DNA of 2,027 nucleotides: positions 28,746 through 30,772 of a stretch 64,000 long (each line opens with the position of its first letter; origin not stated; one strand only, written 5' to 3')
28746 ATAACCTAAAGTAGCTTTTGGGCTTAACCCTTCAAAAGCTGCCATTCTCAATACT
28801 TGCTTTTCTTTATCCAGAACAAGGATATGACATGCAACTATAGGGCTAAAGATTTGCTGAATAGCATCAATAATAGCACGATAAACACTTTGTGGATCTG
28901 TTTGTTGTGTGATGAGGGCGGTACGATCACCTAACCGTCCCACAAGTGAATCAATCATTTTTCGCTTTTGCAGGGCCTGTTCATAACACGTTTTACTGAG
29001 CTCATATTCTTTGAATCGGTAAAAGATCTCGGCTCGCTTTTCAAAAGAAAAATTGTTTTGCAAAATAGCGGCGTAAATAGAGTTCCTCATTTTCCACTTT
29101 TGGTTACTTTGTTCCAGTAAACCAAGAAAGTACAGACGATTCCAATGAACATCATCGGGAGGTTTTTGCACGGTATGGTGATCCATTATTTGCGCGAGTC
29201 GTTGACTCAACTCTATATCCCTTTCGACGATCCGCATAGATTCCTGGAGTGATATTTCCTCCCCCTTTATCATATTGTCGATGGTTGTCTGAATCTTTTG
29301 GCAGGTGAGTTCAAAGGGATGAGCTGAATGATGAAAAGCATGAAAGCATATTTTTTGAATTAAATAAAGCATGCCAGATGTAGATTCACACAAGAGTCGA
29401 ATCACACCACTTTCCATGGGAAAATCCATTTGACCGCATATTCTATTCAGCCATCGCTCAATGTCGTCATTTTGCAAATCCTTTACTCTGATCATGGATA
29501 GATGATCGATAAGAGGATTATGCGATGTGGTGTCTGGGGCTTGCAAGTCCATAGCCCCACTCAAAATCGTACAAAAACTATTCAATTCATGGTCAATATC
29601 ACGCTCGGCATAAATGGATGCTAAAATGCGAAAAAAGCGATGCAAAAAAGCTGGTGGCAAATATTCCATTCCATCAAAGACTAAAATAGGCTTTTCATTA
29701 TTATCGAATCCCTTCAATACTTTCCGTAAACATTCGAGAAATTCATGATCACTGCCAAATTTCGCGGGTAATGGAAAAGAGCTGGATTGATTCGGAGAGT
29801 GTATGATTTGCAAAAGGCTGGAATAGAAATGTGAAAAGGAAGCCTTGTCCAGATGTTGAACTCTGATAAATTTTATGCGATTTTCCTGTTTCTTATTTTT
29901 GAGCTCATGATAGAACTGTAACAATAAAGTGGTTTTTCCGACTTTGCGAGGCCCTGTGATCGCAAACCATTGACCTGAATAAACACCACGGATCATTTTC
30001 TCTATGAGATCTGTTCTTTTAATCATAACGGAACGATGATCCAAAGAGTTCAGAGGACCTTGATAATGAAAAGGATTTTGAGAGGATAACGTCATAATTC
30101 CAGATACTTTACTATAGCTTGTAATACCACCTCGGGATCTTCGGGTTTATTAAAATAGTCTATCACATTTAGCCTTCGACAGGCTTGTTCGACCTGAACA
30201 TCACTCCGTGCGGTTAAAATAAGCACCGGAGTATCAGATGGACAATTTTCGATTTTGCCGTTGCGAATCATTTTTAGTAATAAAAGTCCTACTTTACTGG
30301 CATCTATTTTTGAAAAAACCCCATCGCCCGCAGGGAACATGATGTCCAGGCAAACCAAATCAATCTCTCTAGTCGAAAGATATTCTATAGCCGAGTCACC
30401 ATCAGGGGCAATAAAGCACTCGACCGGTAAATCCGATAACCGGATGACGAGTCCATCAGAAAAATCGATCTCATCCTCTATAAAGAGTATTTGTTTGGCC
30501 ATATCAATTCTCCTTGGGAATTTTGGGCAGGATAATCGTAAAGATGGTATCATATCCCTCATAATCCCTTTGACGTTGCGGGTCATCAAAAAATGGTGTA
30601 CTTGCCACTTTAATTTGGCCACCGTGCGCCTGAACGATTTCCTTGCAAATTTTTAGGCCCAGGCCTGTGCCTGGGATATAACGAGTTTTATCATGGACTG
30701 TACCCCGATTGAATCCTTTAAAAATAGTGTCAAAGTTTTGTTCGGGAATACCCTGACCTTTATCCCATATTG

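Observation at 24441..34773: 10-kb sigma-54-dependent signalling operon: membrane peptide, multi-GAF histidine kinase, receiver, NTPase-GAF-histidine kinase, receiver, NtrC-type activator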

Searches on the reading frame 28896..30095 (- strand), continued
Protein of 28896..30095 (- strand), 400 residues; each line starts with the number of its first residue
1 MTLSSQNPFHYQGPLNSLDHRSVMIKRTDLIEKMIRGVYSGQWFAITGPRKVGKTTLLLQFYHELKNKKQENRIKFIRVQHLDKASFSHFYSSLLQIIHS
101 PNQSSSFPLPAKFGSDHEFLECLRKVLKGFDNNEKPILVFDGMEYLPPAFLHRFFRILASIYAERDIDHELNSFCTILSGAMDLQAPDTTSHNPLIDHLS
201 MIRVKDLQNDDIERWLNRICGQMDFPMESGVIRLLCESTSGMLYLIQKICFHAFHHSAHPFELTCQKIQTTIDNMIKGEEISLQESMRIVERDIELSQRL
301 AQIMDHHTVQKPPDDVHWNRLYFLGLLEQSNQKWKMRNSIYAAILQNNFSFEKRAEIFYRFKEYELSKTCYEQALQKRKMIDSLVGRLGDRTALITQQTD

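Call 100: predict_structure(alignment_id=A3)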
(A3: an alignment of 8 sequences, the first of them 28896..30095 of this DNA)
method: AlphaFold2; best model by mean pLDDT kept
length: 400 residues; sequences in the alignment: 8
mean_pLDDT: 85.2   pTM: 0.82
mean pLDDT of the five models: 85.2, 84.2, 83.7, 82.6, 78.8
residues with pLDDT >= 90: 175; 70-90: 185; 50-70: 30; < 50: 10
segments of 3 or more residues with pLDDT < 50: 1-4, 187-191
pLDDT, mean of each block of 10 residues (from residue 1): 64 81 85 91 91 91 82 83 90 86 66 86 84 81 86 86 85 90 59 72 90 92 92 94 92 83 94 87 88 95 92 83 90 91 91 95 96 89 75 61
secondary structure, 60 per line:
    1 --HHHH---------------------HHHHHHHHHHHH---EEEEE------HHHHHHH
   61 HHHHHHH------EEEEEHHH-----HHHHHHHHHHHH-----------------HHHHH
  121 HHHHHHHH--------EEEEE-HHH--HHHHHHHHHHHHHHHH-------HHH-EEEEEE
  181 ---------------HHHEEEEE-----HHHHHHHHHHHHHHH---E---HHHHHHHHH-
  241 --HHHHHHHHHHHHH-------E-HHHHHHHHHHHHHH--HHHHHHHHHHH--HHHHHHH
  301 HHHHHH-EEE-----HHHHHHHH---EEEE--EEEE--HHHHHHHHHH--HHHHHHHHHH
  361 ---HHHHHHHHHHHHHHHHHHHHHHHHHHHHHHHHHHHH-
elements in order: H3-6 H28-39 E43-47 H54-67 E74-78 H87-98 H116-128 E137-141 H148-163 E175-180 E199-203 H209-223 H231-239 H243-255 H265-278 H281-291 H294-306 E308-310 H316-323 E327-330 E333-336 H339-348 H351-360 H364-399

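Call 103: fold_search(model_id=the predicted structure, library=pdb)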
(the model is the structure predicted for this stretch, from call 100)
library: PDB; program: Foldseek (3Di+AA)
matches with E <= 10: 1687; with E <= 0.001: 609
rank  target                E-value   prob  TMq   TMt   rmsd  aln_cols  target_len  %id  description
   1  2qen                  8.3e-12  1.00  0.60  0.67   5.2       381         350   15  The walker-type atpase paby2304 of pyrococcus abyssi (released 2008-07-01)
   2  2v1u_A                4.2e-09  1.00  0.43  0.45  10.1       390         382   11  STRUCTURE OF THE AEROPYRUM PERNIX ORC1 PROTEIN IN COMPLEX WITH DNA (released 2007-09-18)
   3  2fna_A                5.4e-09  1.00  0.50  0.56   7.9       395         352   14  Crystal structure of an archaeal aaa+ atpase (sso1545) from sulfolobus solfataricus p2 at 2.00 A resolution (released 2006-02-07)
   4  1fnn_A                9.3e-09  1.00  0.44  0.47  12.8       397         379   12  CRYSTAL STRUCTURE OF CDC6P FROM PYROBACULUM AEROPHILUM (released 2000-10-04)
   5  7jgr_G                3.3e-08  1.00  0.48  0.51  14.1       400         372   12  Structure of Drosophila ORC bound to DNA (84 bp) and Cdc6 (released 2020-09-09)
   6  2qby_B                3.7e-08  1.00  0.48  0.52  10.6       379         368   12  Crystal structure of a heterodimer of Cdc6/Orc1 initiators bound to origin DNA (from S. solfataricus) (released 2007-09-11)
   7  8rwv_A                3.9e-08  1.00  0.48  0.49  14.3       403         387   14  Human OCCM DNA licensing intermediate (released 2025-02-05)
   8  7tfh_B                3.9e-08  1.00  0.44  0.53  11.7       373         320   13  Atomic model of the S. cerevisiae clamp-clamp loader complex PCNA-RFC bound to two DNA molecules, one at the 5'-recess (released 2022-11-16)
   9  8s0e_A                5.1e-08  1.00  0.45  0.49  14.6       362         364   14  H. sapiens OCCM bound to double stranded DNA (released 2024-10-02)
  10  7stb_D                6.3e-08  1.00  0.40  0.47  11.4       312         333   16  Closed state of Rad24-RFC:9-1-1 bound to a 5' ss/dsDNA junction (released 2022-03-23)
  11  3pfi_A                7.0e-08  1.00  0.42  0.53   7.2       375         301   13  2.7 Angstrom resolution crystal structure of a probable holliday junction DNA helicase (ruvB) from Campylobacter jejun (released 2010-11-10)
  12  9peo_C                1.0e-07  1.00  0.37  0.44  11.8       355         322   12  Structure of the S. cerevisiae clamp loader Replication Factor C (RFC) with mixed nucleotide occupancy (released 2025-11-12)
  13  8dr4_C                1.1e-07  1.00  0.41  0.48  12.0       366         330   12  Open state of RFC:PCNA bound to a 3' ss/dsDNA junction (DNA2) without NTD (released 2022-08-17)
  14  9dx4_B                1.1e-07  1.00  0.41  0.52   8.2       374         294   15  EcRuvB T102R mutant (released 2026-01-21)
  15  7jgr_A                1.1e-07  1.00  0.48  0.48  12.0       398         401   13  Structure of Drosophila ORC bound to DNA (84 bp) and Cdc6 (released 2020-09-09)
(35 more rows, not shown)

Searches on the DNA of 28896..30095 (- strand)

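Call 75: search_rna_families(sources=[L011, L012, L018], threshold=gathering)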
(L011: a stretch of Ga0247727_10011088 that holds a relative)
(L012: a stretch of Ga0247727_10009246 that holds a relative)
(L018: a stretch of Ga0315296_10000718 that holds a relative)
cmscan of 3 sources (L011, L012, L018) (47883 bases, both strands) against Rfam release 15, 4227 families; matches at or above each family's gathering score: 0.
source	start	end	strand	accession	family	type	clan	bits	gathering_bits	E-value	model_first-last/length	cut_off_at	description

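Call 87: search_rna_families(source=L012, start=4640, end=4930, threshold=evalue, max_evalue=1)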
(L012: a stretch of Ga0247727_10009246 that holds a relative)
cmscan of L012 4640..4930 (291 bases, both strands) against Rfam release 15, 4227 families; matches with E-value up to 1: 0.
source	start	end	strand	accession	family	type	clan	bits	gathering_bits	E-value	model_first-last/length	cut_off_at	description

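Call 88: search_rna_families(source=L018, start=16150, end=16720, threshold=evalue, max_evalue=1)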
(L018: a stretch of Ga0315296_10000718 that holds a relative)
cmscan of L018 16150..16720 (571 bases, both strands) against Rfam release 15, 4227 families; matches with E-value up to 1: 1.
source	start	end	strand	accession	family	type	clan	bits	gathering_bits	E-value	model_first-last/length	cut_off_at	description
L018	16457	16524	-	RF01696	Chlorobi-1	Gene; sRNA;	-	14.4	50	0.45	1-67/67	no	Chlorobi-1 RNA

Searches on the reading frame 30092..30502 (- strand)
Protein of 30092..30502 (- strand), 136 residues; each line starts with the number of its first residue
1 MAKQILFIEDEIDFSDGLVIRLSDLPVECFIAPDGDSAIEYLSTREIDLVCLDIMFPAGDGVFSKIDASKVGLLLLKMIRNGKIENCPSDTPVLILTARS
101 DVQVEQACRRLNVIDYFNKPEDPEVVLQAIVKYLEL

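Call 43: search_protein_families(library=ncbifam, proteins=[window:30092-30502:-], max_evalue=0.001)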
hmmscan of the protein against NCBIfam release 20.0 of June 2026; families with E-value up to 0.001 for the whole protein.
window:30092-30502:- (136 aa): 40 families (the best 25 are shown)
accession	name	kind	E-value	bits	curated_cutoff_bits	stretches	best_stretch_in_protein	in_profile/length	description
NF045944.1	ResRegRpaBCyano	equivalog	1.3e-09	37.8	330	1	7-124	2-102/229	response regulator transcription factor RpaB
NF007546.0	PRK10161.1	equivalog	3e-08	33.5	471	1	1-128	1-114/229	phosphate response regulator transcription factor PhoB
TIGR02154.1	PhoB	equivalog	3.7e-08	33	296.2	1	1-127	1-113/226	phosphate regulon transcriptional regulator PhoB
NF007977.0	PRK10701.1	equivalog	4.8e-08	32.8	330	1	3-62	2-61/241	two-component system response regulator RstA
NF040689.1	MtrAB_MtrA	equivalog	9.4e-08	31.7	300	1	5-127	1-106/219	MtrAB system response regulator MtrA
NF012227.0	AdeR_RR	equivalog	1.6e-07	31.1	340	1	2-127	11-119/239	efflux system response regulator transcription factor AdeR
NF041733.1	resp_reg_CseB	equivalog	1.9e-07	30.7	350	1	4-129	2-110/228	two-component system response regulator CseB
NF040534.1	resp_reg_YycF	equivalog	2.6e-07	30.2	340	1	3-62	1-60/231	response regulator YycF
NF007969.0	PRK10693.1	equivalog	2.7e-07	29.9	329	1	2-120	7-109/337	two-component system response regulator RssB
NF000403.1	vanR-C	exception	4.5e-07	29.7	480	1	1-127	1-110/231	vancomycin resistance response regulator transcription factor VanR-C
NF033120.0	vanR_FM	exception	5.7e-07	29.4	460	1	4-62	5-63/231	vancomycin resistance response regulator transcription factor, VanR-F/VanR-M family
NF052313.1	T9SS_RR_PorX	equivalog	9.6e-07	27.9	300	1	4-135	2-117/513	T9SS response regulator signal transducer PorX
NF045717.1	DVU0259_DivK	exception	1e-06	28.9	160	1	1-132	1-114/117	DVU0259 family response regulator domain-containing protein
NF051870.1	NAssimRespRegNtrX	equivalog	1.2e-06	27.7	600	1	3-133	2-118/452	nitrogen assimilation response regulator NtrX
NF045991.1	RespRegCtrARhodob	equivalog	1.5e-06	28.1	350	1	4-127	2-109/224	response regulator transcription factor CtrA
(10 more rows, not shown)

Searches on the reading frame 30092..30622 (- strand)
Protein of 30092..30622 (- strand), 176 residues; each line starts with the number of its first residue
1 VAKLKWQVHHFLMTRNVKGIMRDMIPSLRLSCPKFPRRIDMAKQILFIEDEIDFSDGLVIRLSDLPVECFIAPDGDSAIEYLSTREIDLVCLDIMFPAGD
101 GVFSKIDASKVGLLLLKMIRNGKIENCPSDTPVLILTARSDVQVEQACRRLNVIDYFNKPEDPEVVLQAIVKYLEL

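Call 5: search_protein_families(library=pfam, proteins=[window:30092-30622:-], max_evalue=0.01)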
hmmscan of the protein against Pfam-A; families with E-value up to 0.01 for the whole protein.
window:30092-30622:- (176 aa): 1 family
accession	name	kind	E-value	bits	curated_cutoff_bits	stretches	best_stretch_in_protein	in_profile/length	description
PF00072.30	Response_reg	-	6.3e-13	49.3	30.2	1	45-170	1-110/111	Response regulator receiver domain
